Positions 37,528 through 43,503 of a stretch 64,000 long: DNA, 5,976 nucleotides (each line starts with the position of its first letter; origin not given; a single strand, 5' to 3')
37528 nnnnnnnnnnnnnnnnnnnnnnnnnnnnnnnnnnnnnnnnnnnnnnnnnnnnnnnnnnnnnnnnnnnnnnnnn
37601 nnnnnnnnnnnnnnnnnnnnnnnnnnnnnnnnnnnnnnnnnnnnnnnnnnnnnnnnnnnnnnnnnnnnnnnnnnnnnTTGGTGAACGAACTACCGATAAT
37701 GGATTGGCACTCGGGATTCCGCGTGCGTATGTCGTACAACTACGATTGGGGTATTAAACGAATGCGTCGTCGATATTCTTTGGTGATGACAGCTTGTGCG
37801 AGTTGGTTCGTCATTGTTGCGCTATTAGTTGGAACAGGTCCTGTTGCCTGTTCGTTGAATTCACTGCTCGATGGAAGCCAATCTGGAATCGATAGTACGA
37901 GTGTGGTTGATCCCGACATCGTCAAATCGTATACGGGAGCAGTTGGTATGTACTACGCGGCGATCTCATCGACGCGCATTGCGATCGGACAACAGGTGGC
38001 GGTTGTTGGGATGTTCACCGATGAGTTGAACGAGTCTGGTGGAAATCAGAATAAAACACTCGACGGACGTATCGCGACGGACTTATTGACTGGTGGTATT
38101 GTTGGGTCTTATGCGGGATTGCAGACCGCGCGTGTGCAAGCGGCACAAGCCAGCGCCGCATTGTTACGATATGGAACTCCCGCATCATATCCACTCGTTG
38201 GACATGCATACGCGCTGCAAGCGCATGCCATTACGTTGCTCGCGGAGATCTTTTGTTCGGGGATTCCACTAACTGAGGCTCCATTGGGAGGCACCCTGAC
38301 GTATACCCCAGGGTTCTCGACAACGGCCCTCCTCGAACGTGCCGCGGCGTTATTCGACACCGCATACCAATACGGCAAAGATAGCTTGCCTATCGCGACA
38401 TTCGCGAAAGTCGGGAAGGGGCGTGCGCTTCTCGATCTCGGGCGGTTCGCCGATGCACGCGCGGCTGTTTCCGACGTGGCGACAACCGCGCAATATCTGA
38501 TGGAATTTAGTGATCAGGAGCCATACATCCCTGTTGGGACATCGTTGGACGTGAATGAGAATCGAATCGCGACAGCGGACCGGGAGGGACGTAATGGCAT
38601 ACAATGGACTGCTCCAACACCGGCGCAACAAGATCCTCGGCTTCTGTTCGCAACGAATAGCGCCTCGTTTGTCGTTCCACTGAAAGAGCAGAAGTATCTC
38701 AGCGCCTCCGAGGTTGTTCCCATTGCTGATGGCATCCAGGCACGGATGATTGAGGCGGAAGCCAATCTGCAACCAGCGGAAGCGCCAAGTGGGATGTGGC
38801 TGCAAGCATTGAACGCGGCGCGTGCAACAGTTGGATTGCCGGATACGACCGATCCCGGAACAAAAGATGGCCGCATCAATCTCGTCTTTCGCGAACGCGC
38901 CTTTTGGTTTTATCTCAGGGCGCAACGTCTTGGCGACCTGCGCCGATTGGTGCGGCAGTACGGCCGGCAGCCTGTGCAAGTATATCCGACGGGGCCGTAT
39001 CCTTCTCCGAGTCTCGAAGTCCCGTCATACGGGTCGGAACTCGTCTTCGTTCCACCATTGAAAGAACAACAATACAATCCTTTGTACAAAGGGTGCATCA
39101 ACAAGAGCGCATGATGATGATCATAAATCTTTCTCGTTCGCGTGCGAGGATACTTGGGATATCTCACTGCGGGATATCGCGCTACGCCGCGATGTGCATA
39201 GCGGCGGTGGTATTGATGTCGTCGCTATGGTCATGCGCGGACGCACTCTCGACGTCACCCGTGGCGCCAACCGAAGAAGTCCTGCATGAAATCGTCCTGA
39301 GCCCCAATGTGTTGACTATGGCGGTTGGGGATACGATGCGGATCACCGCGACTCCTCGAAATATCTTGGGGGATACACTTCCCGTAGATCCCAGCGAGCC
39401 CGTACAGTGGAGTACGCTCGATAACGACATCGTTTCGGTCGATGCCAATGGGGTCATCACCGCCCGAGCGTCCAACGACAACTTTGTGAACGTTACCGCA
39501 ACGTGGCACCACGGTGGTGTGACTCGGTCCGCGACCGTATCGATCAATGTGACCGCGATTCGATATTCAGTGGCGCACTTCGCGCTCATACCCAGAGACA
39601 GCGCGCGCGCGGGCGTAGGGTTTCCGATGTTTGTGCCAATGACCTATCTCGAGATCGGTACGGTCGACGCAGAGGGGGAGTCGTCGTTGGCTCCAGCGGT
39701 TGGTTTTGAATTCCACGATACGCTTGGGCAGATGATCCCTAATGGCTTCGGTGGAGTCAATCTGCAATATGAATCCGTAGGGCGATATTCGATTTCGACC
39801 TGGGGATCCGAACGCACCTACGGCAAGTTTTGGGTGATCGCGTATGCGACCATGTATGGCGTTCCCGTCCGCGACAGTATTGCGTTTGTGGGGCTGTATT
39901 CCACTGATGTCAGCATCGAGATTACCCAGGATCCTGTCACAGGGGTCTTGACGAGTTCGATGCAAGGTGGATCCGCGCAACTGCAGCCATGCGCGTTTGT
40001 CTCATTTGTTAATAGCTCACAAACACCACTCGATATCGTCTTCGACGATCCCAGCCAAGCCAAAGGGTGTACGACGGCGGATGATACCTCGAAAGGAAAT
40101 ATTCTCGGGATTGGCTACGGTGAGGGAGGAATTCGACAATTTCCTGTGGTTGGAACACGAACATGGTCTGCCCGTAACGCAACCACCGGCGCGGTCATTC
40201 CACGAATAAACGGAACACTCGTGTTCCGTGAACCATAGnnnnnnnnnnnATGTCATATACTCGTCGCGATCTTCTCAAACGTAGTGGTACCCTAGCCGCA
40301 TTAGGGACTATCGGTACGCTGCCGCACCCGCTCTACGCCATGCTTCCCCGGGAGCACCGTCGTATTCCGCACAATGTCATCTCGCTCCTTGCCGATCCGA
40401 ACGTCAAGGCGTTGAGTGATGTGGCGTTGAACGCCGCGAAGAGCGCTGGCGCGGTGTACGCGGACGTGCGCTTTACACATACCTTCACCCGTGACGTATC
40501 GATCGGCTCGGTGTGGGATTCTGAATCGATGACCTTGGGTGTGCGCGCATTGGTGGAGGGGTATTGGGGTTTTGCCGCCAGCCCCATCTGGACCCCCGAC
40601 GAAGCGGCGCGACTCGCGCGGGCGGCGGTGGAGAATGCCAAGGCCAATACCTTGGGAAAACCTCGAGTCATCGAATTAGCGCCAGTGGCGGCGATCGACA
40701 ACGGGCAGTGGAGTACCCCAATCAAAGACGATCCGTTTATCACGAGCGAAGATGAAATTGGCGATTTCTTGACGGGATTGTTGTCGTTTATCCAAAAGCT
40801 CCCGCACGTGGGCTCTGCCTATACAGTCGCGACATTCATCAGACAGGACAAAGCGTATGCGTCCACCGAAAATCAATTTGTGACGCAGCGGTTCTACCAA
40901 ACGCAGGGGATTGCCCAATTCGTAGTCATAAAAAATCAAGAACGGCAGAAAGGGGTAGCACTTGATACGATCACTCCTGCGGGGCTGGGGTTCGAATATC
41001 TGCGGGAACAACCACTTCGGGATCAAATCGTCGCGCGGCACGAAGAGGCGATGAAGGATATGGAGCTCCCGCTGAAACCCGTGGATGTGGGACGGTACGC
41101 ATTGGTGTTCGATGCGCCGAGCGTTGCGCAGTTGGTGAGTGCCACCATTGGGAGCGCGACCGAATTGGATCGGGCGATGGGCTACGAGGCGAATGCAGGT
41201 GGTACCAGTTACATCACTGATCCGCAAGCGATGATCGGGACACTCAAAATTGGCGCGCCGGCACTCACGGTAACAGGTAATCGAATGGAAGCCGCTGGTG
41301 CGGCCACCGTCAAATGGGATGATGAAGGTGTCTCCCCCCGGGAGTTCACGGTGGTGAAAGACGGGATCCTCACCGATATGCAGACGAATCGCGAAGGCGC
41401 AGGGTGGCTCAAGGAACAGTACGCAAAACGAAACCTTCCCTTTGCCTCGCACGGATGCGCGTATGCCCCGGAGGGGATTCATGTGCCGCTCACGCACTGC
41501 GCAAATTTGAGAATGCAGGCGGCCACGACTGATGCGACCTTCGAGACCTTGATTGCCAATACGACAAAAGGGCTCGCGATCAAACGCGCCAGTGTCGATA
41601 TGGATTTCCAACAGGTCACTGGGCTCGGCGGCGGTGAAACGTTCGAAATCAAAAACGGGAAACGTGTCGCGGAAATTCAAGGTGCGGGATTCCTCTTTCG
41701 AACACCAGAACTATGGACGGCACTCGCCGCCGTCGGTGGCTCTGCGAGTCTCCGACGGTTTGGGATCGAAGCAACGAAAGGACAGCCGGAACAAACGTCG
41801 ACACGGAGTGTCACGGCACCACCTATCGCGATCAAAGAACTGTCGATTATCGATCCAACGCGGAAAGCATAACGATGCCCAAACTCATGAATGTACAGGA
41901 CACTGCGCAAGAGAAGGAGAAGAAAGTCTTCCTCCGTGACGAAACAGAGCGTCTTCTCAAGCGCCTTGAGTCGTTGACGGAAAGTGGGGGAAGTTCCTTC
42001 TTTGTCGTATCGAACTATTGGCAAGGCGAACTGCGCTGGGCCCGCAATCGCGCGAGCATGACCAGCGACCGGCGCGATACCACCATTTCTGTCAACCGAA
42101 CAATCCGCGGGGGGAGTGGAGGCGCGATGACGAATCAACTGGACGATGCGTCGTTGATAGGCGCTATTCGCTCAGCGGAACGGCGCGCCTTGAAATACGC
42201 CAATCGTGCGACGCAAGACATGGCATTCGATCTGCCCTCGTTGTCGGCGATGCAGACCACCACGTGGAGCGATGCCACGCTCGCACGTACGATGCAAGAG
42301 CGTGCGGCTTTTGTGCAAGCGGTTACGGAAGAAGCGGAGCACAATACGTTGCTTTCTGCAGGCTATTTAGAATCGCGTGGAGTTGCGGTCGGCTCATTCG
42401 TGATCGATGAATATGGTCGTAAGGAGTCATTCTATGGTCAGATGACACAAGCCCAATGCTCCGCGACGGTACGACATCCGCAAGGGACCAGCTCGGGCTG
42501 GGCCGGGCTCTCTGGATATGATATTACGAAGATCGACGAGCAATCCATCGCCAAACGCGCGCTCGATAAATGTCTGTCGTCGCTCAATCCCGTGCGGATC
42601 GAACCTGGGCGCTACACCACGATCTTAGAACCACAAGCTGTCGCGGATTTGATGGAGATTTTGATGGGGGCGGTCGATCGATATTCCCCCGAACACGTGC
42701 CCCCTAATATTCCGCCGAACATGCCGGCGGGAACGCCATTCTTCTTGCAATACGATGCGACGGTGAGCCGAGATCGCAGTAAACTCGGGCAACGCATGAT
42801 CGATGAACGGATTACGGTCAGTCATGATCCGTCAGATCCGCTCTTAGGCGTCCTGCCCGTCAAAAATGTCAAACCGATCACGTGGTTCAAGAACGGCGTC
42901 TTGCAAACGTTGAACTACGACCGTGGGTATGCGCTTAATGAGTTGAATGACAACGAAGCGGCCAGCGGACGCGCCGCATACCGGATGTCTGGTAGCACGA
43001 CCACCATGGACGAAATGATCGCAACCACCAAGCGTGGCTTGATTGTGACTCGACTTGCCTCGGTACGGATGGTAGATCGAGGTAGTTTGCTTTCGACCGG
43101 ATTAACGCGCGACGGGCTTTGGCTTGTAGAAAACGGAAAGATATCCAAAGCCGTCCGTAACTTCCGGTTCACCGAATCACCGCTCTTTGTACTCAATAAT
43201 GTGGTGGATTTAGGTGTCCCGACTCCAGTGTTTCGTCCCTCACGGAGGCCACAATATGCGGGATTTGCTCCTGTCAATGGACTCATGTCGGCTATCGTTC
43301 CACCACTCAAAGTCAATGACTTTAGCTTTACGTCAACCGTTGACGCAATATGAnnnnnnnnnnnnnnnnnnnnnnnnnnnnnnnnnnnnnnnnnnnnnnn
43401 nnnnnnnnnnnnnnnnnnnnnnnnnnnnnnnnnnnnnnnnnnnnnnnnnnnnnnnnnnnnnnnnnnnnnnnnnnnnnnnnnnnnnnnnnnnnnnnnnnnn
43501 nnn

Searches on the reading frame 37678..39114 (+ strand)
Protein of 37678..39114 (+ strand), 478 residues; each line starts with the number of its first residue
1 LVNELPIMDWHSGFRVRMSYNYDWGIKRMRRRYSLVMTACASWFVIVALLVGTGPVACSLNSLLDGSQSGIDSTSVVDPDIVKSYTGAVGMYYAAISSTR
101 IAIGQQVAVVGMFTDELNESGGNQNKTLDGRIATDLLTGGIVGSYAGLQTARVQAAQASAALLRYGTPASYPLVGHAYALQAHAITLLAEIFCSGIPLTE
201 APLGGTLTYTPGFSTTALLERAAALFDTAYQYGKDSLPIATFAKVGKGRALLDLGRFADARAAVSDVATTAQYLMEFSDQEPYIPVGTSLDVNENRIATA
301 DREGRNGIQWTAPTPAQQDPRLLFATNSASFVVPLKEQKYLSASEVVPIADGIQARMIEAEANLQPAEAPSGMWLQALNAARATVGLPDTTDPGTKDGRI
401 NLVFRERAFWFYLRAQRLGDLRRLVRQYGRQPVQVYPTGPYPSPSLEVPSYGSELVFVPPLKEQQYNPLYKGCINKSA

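Call 26: search_protein_families(library=pfam, proteins=[window:37678-39114:+], max_evalue=0.01)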
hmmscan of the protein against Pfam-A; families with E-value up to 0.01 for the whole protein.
window:37678-39114:+ (478 aa): 1 family
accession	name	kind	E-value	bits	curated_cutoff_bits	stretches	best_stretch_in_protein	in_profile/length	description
PF07980.17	SusD_RagB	-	0.0022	18.1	23.1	1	358-423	169-233/297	SusD family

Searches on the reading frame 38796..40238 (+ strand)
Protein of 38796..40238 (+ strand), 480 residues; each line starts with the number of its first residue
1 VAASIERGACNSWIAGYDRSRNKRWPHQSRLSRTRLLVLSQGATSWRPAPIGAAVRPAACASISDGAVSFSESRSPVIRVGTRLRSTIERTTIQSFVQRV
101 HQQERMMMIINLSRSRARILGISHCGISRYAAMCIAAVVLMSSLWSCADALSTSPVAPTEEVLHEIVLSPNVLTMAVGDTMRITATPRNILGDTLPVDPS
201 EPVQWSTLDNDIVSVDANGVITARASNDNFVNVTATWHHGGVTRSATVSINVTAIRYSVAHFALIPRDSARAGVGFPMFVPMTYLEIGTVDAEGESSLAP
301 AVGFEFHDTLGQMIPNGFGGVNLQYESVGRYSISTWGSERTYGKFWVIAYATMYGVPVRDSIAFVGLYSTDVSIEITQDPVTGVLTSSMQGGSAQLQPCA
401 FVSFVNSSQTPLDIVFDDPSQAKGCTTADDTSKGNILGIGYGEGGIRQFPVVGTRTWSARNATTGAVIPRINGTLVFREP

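Call 19: search_protein_families(library=pfam, proteins=[window:38796-40238:+], max_evalue=0.01)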
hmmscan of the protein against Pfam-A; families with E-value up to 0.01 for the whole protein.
window:38796-40238:+ (480 aa): 1 family
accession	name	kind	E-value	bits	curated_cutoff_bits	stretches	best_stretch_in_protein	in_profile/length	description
PF02368.24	Big_2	-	0.00037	20.8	22.8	1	166-241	5-72/79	Bacterial Ig-like domain (group 2)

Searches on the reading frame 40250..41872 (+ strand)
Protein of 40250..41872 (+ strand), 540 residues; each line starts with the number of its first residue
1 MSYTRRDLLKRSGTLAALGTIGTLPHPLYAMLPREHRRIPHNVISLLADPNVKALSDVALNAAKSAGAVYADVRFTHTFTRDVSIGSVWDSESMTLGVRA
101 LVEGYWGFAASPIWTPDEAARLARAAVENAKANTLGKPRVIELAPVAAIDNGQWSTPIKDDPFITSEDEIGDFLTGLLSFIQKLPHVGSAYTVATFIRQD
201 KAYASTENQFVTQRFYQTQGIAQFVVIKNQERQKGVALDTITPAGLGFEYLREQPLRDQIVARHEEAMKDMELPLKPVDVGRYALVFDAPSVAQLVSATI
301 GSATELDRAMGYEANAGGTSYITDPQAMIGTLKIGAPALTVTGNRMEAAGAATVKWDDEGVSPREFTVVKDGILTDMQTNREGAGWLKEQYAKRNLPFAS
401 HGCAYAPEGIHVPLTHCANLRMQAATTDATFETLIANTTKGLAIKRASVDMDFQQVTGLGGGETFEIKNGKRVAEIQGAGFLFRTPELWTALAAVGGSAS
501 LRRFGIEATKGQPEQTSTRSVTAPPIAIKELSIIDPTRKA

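Call 7: search_protein_families(library=pfam, proteins=[window:40250-41872:+], max_evalue=0.01)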
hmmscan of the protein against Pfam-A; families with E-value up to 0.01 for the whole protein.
window:40250-41872:+ (540 aa): 2 families
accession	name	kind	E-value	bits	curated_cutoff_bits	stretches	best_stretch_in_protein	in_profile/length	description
PF19289.4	PmbA_TldD_3rd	-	5e-17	62.2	22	1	281-533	2-218/220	PmbA/TldA metallopeptidase C-terminal domain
PF01523.21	PmbA_TldD_1st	-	1.7e-06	28.5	20.9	1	72-130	7-65/65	PmbA/TldA metallopeptidase domain 1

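Call 8: search_protein_families(library=ncbifam, proteins=[window:40250-41872:+], max_evalue=0.01)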
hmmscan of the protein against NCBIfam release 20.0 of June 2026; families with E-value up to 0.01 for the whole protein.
window:40250-41872:+ (540 aa): 2 families
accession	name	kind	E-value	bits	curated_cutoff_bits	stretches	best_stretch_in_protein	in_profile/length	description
NF040952.1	Arch_mtprotase_TldD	equivalog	1.9e-14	53.3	635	1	60-389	4-312/443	zinc metalloprotease TldD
TIGR01409.1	TAT_signal_seq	domain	0.00073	19.8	16.7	1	4-26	2-23/29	twin-arginine translocation signal domain-containing protein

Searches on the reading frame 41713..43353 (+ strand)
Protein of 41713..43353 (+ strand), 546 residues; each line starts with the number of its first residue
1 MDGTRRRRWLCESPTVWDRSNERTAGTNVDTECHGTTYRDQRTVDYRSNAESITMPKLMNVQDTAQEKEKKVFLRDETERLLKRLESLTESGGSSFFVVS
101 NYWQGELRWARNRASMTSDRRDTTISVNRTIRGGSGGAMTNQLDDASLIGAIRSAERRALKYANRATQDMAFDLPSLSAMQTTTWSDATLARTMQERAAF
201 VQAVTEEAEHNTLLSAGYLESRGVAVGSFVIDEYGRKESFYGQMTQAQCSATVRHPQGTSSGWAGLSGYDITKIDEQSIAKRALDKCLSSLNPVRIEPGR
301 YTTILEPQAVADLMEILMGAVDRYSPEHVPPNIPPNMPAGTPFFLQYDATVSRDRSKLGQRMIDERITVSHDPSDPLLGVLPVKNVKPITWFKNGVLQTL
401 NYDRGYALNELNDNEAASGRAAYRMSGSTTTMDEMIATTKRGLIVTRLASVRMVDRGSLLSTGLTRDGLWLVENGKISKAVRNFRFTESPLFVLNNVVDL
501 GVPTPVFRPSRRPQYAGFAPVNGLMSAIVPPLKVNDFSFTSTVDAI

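Call 7: search_protein_families(library=pfam, proteins=[window:41713-43353:+], max_evalue=0.01)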
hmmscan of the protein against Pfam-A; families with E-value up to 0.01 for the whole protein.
window:41713-43353:+ (546 aa): 1 family
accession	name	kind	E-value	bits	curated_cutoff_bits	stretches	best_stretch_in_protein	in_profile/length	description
PF19289.4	PmbA_TldD_3rd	-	1.3e-20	73.9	22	1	298-540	1-219/220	PmbA/TldA metallopeptidase C-terminal domain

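Call 8: search_protein_families(library=ncbifam, proteins=[window:41713-43353:+], max_evalue=0.01)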
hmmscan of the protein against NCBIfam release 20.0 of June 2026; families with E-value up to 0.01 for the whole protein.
window:41713-43353:+ (546 aa): 0 families
